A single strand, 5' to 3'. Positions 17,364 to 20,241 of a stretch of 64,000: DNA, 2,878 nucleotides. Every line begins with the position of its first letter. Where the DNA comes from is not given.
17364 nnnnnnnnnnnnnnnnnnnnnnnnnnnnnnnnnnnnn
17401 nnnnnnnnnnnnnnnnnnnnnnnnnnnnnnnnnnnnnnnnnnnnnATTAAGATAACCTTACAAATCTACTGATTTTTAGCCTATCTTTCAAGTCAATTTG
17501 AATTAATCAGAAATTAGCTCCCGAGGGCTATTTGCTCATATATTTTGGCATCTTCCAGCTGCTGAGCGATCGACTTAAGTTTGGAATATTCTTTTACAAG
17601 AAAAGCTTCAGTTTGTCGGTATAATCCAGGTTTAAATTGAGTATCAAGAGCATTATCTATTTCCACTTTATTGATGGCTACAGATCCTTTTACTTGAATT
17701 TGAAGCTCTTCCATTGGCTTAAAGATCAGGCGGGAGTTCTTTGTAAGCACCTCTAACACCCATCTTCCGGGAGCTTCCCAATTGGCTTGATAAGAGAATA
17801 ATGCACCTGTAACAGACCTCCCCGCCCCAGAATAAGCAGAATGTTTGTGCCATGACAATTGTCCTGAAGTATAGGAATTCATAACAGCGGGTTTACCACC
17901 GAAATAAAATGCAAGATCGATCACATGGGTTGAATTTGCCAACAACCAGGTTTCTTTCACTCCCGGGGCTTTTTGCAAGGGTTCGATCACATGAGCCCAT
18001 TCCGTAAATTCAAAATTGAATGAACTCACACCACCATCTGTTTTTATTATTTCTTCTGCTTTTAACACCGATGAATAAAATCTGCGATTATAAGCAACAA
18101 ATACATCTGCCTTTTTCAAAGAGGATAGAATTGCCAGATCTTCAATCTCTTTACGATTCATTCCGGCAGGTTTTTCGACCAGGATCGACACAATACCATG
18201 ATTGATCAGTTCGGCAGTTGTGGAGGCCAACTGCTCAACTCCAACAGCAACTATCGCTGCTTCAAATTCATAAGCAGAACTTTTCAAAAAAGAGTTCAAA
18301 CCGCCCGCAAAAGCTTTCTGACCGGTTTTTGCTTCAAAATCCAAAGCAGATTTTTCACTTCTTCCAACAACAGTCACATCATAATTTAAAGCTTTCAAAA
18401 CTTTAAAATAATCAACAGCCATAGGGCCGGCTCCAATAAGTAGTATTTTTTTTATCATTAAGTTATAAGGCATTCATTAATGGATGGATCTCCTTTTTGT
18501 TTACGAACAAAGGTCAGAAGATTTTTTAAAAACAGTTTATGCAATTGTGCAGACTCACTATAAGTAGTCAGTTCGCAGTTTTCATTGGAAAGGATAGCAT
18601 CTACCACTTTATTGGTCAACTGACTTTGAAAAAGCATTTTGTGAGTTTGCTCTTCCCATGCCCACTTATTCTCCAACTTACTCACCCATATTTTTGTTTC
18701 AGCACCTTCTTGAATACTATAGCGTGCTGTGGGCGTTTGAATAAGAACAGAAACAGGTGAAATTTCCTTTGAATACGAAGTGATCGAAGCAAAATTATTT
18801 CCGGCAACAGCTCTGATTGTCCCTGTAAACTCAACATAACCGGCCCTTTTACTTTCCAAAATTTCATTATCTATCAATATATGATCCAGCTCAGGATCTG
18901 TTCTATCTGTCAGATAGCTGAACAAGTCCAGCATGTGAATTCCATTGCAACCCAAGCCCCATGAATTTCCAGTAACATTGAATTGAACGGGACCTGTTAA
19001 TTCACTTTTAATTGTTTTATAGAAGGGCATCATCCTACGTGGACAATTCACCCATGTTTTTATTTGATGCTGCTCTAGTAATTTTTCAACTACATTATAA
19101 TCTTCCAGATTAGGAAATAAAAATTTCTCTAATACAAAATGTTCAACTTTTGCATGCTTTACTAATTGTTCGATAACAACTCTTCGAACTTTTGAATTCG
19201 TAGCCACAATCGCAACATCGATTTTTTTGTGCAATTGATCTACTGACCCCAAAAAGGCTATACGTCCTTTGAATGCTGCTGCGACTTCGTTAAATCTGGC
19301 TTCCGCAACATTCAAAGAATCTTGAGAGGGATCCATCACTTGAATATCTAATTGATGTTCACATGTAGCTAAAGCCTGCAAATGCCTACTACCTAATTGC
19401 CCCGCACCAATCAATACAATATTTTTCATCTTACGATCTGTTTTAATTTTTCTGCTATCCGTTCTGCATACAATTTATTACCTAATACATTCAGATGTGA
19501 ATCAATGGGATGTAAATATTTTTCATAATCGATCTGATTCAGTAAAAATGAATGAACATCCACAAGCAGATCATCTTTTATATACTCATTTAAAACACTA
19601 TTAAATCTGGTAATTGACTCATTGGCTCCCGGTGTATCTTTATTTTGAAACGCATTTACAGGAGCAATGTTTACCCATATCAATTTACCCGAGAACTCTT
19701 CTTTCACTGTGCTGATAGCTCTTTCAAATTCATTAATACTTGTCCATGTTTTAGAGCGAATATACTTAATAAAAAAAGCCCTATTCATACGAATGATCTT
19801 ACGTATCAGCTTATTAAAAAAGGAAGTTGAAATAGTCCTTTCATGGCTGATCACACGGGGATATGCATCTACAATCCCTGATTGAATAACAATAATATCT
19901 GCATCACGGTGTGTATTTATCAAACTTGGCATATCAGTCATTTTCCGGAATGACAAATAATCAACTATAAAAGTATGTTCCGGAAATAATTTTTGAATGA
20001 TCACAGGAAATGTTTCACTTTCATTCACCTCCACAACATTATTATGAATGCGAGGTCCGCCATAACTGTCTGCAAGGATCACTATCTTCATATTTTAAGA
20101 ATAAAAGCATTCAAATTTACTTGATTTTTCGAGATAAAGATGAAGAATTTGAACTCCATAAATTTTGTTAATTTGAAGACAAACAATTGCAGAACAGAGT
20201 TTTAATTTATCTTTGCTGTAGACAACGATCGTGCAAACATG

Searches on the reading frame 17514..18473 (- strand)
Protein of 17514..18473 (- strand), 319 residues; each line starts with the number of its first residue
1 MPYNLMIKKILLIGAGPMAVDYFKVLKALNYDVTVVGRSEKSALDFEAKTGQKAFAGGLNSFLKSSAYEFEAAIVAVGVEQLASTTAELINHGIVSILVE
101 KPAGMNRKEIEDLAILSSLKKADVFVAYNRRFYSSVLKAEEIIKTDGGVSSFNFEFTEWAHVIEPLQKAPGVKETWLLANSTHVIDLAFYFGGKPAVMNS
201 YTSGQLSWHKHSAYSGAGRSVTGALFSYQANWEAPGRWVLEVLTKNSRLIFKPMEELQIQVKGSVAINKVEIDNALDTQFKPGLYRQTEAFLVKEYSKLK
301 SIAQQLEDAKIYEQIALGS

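Call 4: search_protein_families(library=pfam, proteins=[window:17514-18473:-], max_evalue=0.01)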
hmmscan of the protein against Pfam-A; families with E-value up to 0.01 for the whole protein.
window:17514-18473:- (319 aa): 4 families
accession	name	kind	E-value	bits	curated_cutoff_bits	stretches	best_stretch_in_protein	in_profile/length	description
PF01488.26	Shikimate_DH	-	8.7e-06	26.3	24.3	1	5-82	10-88/138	Shikimate / quinate 5-dehydrogenase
PF01408.29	GFO_IDH_MocA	-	1.6e-05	26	24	1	9-126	2-118/120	Oxidoreductase family, NAD-binding Rossmann fold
PF00070.33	Pyr_redox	-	0.00031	21.6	22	1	9-43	1-35/82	Pyridine nucleotide-disulphide oxidoreductase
PF03807.23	F420_oxidored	-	0.0048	17.9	21.6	0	9-97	1-91/94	NADP oxidoreductase coenzyme F420-dependent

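Call 5: search_protein_families(library=ncbifam, proteins=[window:17514-18473:-], max_evalue=0.001)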
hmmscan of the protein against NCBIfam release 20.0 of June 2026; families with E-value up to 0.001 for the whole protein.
window:17514-18473:- (319 aa): 2 families
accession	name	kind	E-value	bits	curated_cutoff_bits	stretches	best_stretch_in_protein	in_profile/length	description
NF040723.1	UDP-GlcNAcDh_Arch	equivalog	0.00012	21.7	450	1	10-145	3-135/302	UDP-N-acetylglucosamine 3-dehydrogenase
TIGR04380.1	myo_inos_iolG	equivalog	0.00052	19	355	1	10-144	4-138/330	inositol 2-dehydrogenase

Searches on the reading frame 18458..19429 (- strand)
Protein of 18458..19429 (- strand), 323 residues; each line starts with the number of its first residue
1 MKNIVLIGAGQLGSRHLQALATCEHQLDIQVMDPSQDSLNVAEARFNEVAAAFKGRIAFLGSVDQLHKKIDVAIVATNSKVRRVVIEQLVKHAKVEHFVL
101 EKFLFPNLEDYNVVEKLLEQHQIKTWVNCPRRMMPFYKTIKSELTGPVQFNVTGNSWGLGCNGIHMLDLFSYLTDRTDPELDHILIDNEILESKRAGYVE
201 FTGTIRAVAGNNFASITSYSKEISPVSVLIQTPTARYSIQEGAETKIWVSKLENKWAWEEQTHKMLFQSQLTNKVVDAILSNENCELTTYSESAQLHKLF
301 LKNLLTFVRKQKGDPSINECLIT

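Call 4: search_protein_families(library=pfam, proteins=[window:18458-19429:-], max_evalue=0.01)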
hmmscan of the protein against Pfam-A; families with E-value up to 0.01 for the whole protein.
window:18458-19429:- (323 aa): 5 families
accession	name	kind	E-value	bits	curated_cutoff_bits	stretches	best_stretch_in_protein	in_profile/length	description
PF01408.29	GFO_IDH_MocA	-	1.7e-09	38.9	24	1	3-128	2-119/120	Oxidoreductase family, NAD-binding Rossmann fold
PF01488.26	Shikimate_DH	-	0.0015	19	24.3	1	2-89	13-95/138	Shikimate / quinate 5-dehydrogenase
PF02737.24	3HCDH_N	-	0.0017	18.8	22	1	4-99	2-96/180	3-hydroxyacyl-CoA dehydrogenase, NAD binding domain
PF22660.2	RS_preATP-grasp-like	-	0.0047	17.7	27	1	1-90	1-82/98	Ribonucleotide synthetase preATP-grasp domain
PF13241.12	NAD_binding_7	-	0.006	17.6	22.1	0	2-88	8-81/104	Putative NAD(P)-binding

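Call 5: search_protein_families(library=ncbifam, proteins=[window:18458-19429:-], max_evalue=0.001)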
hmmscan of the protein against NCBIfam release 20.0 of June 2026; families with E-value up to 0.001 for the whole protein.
window:18458-19429:- (323 aa): 2 families
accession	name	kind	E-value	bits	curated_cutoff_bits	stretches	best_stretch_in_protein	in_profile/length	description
TIGR04380.1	myo_inos_iolG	equivalog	6.4e-07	28.6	355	1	3-143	3-136/330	inositol 2-dehydrogenase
NF006143.0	PRK08293.1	equivalog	0.00054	19.4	312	0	1-95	4-94/291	3-hydroxyacyl-CoA dehydrogenase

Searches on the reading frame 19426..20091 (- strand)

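Call 15: search_protein_families(library=pfam, proteins=[window:19426-20091:-], max_evalue=0.01)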
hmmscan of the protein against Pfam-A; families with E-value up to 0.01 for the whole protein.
window:19426-20091:- (221 aa): 1 family
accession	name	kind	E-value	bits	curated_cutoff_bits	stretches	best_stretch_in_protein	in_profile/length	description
PF13472.12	Lipase_GDSL_2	-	0.00019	22.4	32.9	1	63-207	62-178/178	GDSL-like Lipase/Acylhydrolase family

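Call 82: search_protein_families(library=ncbifam, proteins=[window:19426-20091:-], max_evalue=0.01)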
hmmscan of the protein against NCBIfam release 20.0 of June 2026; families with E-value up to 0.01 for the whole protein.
window:19426-20091:- (221 aa): 0 families
